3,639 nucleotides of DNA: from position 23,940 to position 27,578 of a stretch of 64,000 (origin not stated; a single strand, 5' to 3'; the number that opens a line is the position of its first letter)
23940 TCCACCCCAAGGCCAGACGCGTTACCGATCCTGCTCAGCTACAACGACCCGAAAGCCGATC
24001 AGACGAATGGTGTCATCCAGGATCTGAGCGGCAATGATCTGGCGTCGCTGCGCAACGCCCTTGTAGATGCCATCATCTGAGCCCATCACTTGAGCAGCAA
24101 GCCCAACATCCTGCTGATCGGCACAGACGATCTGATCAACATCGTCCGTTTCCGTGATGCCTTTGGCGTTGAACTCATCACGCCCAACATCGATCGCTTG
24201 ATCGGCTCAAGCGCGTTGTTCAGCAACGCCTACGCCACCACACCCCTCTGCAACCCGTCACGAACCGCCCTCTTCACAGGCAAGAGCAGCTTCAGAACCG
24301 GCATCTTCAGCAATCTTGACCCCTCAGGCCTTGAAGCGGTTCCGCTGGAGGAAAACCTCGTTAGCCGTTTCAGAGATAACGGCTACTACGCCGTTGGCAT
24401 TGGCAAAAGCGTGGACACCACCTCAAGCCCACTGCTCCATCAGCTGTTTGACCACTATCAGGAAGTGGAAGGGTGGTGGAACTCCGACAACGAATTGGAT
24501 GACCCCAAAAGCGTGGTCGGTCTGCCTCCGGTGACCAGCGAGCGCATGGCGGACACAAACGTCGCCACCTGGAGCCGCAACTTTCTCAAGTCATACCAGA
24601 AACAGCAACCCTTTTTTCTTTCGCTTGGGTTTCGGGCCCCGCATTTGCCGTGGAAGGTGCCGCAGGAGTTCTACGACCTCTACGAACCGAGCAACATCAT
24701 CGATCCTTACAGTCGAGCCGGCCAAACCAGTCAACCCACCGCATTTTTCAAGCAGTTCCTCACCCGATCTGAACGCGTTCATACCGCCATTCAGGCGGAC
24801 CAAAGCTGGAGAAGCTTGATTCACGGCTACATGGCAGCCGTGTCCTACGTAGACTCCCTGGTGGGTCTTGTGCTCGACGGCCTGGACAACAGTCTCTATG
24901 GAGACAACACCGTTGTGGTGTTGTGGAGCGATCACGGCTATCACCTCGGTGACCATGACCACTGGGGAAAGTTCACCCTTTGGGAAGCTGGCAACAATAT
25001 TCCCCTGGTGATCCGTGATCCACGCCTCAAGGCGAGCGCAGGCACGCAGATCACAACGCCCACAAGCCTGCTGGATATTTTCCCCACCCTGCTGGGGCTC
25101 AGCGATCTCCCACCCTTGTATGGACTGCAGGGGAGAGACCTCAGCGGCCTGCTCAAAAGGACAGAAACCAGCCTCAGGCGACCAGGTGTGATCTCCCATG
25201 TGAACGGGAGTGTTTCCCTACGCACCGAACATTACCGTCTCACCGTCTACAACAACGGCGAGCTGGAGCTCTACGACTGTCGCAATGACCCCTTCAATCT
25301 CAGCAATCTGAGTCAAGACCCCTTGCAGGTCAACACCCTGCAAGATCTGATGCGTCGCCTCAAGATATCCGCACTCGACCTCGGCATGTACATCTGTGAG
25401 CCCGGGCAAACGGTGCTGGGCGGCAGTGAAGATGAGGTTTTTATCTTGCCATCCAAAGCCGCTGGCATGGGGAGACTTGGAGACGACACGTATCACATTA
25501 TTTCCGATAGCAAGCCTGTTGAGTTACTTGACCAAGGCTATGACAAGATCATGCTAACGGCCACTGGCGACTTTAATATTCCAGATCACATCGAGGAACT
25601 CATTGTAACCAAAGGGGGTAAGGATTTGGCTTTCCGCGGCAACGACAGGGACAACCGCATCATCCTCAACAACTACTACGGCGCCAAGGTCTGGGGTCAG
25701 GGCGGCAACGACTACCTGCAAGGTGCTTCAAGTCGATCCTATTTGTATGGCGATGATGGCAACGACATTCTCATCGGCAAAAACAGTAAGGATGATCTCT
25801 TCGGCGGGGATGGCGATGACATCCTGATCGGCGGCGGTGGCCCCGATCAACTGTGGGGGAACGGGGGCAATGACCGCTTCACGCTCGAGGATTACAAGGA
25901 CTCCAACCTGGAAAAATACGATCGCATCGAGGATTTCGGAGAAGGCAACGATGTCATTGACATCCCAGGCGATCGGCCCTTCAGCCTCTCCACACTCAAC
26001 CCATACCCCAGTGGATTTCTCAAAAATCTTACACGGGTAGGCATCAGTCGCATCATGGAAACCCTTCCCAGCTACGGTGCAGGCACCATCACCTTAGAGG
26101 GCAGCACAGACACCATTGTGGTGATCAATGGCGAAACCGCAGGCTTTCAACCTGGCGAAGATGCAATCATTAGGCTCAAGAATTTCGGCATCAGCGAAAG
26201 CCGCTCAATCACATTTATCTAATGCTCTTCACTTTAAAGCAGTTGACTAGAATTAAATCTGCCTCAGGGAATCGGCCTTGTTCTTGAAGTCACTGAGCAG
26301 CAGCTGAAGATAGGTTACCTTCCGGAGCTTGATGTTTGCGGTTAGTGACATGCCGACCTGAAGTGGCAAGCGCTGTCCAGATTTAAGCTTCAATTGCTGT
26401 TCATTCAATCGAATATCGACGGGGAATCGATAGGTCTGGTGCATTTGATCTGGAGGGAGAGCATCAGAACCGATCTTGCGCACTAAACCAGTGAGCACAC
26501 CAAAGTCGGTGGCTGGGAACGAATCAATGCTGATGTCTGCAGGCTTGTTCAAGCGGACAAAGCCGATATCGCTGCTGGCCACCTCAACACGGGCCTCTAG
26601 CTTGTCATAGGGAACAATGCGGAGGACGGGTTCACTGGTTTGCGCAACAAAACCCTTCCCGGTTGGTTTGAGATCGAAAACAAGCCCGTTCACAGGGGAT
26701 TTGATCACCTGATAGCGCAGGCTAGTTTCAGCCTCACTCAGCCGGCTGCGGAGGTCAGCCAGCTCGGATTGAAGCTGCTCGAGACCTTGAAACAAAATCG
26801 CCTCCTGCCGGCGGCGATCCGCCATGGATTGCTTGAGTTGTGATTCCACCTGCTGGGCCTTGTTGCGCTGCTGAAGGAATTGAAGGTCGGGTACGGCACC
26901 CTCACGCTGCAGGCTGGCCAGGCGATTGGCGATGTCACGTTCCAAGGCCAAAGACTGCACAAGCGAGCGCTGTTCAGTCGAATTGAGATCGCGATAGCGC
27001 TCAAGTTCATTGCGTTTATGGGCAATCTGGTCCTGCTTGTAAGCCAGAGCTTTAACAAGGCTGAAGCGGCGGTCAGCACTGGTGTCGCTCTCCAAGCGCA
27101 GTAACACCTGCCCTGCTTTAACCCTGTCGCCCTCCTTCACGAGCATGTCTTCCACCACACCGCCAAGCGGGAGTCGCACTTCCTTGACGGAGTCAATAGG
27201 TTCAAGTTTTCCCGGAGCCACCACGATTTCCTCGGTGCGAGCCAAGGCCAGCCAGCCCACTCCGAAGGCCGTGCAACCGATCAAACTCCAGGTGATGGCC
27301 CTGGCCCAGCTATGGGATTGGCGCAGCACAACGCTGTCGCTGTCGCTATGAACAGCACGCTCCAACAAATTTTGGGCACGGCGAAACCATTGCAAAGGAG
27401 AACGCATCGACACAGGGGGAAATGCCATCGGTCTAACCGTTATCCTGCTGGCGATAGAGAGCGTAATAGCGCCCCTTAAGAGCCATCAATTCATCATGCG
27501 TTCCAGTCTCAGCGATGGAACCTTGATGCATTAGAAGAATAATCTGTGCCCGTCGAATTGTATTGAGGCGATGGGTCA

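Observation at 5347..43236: Six-member family: a fixed 5xSwmB C-terminal cassette carrying interchangeable N-terminal heads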

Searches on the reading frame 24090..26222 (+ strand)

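Call 5: search_protein_families(library=pfam, proteins=[window:24090-26222:+], max_evalue=0.001)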
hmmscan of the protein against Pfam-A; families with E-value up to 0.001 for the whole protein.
window:24090-26222:+ (710 aa): 4 families
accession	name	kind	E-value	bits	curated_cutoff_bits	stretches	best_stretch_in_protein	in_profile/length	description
PF00884.28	Sulfatase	-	8e-41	140.7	25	1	5-338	1-299/301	Sulfatase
PF16347.10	SGSH_C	-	7.7e-09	36.3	29.3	1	287-425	1-149/154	N-sulphoglucosamine sulphohydrolase, C-terminal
PF00353.25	HemolysinCabind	-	3e-08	33.9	23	2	571-598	1-28/36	RTX calcium-binding nonapeptide repeat (4 copies)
PF08548.17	Peptidase_M10_C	-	9.2e-07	29.3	20.7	1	509-625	40-129/193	Peptidase M10 serralysin C terminal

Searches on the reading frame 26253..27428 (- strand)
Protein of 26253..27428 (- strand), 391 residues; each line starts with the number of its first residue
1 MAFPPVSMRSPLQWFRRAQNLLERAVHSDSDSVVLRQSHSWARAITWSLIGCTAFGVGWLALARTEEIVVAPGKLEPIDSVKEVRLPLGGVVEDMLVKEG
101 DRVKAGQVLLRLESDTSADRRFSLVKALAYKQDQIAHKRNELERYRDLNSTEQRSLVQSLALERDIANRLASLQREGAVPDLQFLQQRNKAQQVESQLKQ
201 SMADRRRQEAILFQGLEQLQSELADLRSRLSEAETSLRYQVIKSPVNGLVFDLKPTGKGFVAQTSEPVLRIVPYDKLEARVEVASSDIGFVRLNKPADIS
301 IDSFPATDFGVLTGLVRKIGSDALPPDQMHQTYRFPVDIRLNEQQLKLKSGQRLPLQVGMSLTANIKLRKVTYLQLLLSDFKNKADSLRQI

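Call 5: search_protein_families(library=pfam, proteins=[window:26253-27428:-], max_evalue=0.001)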
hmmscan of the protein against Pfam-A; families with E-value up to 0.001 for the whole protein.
window:26253-27428:- (391 aa): 4 families
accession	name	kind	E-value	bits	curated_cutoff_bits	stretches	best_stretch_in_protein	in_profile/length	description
PF13437.12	HlyD_3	-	1.3e-17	64.9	22.2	1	241-351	1-106/106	HlyD family secretion protein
PF16576.10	HlyD_D23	-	8.9e-12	45.2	30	1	81-319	19-184/214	Barrel-sandwich domain of CusB or HlyD membrane-fusion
PF13533.13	Biotin_lipoyl_2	-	2.6e-07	30.8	29.8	1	84-113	3-32/32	Biotin-lipoyl like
PF00364.28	Biotin_lipoyl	-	0.00024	21.3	22.1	0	83-115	2-39/73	Biotin-requiring enzyme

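Call 36: search_protein_families(library=ncbifam, proteins=[window:26253-27428:-], max_evalue=0.001)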
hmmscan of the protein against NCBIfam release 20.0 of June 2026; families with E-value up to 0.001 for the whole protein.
window:26253-27428:- (391 aa): 15 families
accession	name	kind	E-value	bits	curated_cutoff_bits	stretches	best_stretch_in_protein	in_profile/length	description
TIGR01843.1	type_I_hlyD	subfamily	1.9e-47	162.2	208.65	2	214-379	245-409/422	HlyD family type I secretion periplasmic adaptor subunit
TIGR01730.1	RND_mfp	subfamily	3.1e-20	72.4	94.9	2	70-171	16-116/322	efflux RND transporter periplasmic adaptor subunit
TIGR02971.1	heterocyst_DevB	subfamily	7.9e-20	71.5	129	1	69-323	1-282/327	ABC exporter membrane fusion protein, DevB family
TIGR00998.1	8a0101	subfamily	3.5e-18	65.6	390.8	1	89-366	50-334/334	EmrA/EmrK family multidrug efflux transporter periplasmic adaptor subunit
NF007785.0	PRK10476.1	equivalog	2.3e-10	39.8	376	1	84-337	51-302/347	multidrug transporter subunit MdtN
NF011715.0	PRK15136.1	equivalog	5.5e-09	35.1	563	1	89-369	69-348/390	multidrug efflux MFS transporter periplasmic adaptor subunit EmrA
TIGR01000.1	bacteriocin_acc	subfamily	1.5e-08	34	258.85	0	53-147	32-122/457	bacteriocin secretion accessory protein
TIGR03794.1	NHLM_micro_HlyD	equivalog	3.2e-08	32.9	156.2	1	75-201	52-172/421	NHLP bacteriocin system secretion protein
NF002939.0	PRK03598.1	equivalog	1.4e-07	31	393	1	87-302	50-266/332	secretion protein HlyD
TIGR00999.1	8a0102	subfamily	6.8e-07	28.7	319.3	1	100-352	1-195/271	CzcB/NccB family metal efflux transporter periplasmic adaptor subunit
NF007132.1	PRK09578.1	equivalog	1.2e-06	27.6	512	1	71-162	56-149/396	MexX/AxyX family multidrug efflux RND transporter periplasmic adaptor subunit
NF008814.0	PRK11854.1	equivalog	0.0002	20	722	1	83-137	251-305/637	pyruvate dehydrogenase complex dihydrolipoyllysine-residue acetyltransferase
NF008606.0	PRK11578.1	equivalog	0.00039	19.7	342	0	67-122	48-101/371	macrolide transporter subunit MacA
TIGR01347.1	sucB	equivalog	0.00045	19.5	378.65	1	82-201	44-162/404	dihydrolipoyllysine-residue succinyltransferase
NF004309.0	PRK05704.1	equivalog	0.00049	19.6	449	1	81-208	45-171/408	2-oxoglutarate dehydrogenase complex dihydrolipoyllysine-residue succinyltransferase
